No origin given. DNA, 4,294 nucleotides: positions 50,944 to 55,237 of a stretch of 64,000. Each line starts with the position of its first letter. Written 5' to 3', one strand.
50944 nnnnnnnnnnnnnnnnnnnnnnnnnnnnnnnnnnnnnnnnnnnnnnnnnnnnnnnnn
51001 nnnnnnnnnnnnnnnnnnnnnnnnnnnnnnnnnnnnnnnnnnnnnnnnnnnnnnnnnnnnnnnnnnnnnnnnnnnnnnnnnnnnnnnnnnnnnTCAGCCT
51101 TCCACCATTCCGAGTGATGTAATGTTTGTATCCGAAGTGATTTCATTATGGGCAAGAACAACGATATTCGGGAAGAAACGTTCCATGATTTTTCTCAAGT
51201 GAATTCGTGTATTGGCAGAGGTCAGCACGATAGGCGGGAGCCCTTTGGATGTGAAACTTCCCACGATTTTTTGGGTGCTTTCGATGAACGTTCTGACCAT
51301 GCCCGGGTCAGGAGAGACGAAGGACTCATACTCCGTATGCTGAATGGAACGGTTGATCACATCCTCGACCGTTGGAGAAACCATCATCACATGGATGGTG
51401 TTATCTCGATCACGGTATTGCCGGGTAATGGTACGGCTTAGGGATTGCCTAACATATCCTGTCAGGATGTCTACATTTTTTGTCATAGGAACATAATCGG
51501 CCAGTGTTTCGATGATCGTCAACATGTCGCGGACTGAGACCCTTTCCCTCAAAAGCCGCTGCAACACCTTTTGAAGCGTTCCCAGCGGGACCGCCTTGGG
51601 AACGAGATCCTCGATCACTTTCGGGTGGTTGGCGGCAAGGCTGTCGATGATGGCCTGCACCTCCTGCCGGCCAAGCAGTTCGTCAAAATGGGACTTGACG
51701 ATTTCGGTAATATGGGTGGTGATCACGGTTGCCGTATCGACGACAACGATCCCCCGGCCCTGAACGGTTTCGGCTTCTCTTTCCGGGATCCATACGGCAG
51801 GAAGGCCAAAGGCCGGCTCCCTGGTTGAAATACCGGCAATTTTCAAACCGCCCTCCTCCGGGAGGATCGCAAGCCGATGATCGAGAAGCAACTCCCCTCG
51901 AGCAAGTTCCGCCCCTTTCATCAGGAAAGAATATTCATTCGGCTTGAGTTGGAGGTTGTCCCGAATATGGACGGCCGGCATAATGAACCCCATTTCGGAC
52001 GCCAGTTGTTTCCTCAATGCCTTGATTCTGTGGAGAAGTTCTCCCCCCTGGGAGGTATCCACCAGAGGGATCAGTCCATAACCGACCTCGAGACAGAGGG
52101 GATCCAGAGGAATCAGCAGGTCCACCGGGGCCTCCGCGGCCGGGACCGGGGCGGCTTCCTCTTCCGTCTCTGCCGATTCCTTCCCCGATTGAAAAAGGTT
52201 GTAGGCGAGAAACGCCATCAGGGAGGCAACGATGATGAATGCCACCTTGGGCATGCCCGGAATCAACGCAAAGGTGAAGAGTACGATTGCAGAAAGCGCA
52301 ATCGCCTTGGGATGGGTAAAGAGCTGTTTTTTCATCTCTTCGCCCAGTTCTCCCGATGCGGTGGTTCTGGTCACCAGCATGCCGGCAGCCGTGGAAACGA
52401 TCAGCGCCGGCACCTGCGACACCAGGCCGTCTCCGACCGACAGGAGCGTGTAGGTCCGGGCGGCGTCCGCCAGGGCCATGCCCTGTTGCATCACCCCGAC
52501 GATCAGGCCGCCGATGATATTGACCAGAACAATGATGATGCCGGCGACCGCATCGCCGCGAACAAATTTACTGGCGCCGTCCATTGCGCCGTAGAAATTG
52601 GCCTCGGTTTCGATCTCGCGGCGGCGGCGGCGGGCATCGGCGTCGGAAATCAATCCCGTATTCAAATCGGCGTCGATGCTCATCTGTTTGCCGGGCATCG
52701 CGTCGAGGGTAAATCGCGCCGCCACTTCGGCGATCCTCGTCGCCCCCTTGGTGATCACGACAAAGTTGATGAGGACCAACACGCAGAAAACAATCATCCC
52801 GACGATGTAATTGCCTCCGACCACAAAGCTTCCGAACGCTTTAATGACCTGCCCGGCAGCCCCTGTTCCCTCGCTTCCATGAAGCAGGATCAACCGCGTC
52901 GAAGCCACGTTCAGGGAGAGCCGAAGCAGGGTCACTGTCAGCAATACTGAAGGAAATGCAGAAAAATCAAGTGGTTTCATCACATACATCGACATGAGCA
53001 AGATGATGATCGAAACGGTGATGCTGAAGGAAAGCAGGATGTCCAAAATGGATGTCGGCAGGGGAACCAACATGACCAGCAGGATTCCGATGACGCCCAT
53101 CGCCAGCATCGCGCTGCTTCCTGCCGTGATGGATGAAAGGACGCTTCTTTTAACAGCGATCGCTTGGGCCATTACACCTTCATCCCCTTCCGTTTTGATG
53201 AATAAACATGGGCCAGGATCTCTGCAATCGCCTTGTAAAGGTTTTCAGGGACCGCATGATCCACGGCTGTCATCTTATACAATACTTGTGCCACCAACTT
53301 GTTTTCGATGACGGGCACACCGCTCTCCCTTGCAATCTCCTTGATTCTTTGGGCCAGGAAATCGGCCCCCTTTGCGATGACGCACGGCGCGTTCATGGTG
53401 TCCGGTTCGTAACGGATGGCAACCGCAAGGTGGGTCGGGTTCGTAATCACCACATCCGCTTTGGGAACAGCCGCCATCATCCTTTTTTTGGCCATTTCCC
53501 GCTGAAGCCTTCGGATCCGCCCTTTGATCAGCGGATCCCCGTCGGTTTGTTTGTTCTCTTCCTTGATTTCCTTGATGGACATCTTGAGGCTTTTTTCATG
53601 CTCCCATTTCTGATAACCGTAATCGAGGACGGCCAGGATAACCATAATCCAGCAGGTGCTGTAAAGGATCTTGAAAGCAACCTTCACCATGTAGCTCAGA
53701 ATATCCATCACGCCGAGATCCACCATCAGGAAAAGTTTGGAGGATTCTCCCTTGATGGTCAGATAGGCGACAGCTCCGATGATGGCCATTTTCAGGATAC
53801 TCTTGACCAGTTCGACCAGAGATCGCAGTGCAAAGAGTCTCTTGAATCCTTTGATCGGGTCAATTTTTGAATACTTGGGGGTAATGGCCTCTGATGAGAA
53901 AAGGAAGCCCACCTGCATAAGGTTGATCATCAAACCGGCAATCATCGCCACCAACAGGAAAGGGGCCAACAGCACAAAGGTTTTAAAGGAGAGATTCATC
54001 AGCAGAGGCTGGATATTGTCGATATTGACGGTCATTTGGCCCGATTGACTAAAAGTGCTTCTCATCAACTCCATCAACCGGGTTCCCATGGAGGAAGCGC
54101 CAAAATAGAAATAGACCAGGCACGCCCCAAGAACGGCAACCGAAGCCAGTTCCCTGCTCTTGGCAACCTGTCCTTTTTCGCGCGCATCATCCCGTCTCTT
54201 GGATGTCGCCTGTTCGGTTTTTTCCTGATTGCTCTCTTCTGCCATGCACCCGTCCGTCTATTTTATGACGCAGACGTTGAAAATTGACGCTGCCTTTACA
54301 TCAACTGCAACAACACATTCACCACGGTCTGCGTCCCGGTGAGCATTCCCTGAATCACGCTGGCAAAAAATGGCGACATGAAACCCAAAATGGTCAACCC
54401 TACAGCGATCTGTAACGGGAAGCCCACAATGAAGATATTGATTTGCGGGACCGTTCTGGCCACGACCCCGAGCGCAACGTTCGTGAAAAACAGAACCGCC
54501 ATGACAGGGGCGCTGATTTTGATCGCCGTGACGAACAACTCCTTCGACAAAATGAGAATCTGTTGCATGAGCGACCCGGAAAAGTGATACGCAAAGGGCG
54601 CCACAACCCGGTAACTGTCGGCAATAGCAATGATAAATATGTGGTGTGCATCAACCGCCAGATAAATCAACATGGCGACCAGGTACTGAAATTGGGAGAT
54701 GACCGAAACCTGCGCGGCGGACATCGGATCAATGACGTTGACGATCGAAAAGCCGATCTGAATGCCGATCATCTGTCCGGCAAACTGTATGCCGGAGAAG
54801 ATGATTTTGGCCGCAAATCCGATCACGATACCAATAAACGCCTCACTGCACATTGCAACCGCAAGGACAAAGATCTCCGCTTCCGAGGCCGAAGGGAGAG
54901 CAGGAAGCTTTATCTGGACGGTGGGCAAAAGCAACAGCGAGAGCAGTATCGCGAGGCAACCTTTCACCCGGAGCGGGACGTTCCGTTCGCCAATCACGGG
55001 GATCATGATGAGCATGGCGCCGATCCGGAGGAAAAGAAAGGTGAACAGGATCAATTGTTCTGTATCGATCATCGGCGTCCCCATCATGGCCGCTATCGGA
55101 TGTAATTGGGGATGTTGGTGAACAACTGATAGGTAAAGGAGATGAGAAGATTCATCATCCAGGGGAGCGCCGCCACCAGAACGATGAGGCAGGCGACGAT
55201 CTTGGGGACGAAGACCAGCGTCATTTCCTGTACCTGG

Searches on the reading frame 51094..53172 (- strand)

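Call 84: search_protein_families(library=pfam, proteins=[window:51094-53172:-], max_evalue=0.00001)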
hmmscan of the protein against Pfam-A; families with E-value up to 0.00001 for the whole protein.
window:51094-53172:- (692 aa): 1 family
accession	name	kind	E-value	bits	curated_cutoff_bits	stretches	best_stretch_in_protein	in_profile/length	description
PF00771.25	FHIPEP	-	4.1e-271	901.6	29.1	1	30-682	1-656/657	FHIPEP family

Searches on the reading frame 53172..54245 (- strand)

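Call 84: search_protein_families(library=pfam, proteins=[window:53172-54245:-], max_evalue=0.00001)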
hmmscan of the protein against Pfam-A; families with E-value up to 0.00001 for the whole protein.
window:53172-54245:- (357 aa): 1 family
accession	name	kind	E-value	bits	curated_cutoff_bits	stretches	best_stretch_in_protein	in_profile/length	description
PF01312.24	Bac_export_2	-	4e-132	440.9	24.4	1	7-347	1-335/335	FlhB HrpN YscU SpaS Family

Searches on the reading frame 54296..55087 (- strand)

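Call 84: search_protein_families(library=pfam, proteins=[window:54296-55087:-], max_evalue=0.00001)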
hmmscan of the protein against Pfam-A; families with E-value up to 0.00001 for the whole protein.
window:54296-55087:- (263 aa): 1 family
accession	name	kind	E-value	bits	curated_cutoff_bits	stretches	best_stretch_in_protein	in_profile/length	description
PF01311.25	Bac_export_1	-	6.7e-65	219.3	27.8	1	13-249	2-227/230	Bacterial export proteins, family 1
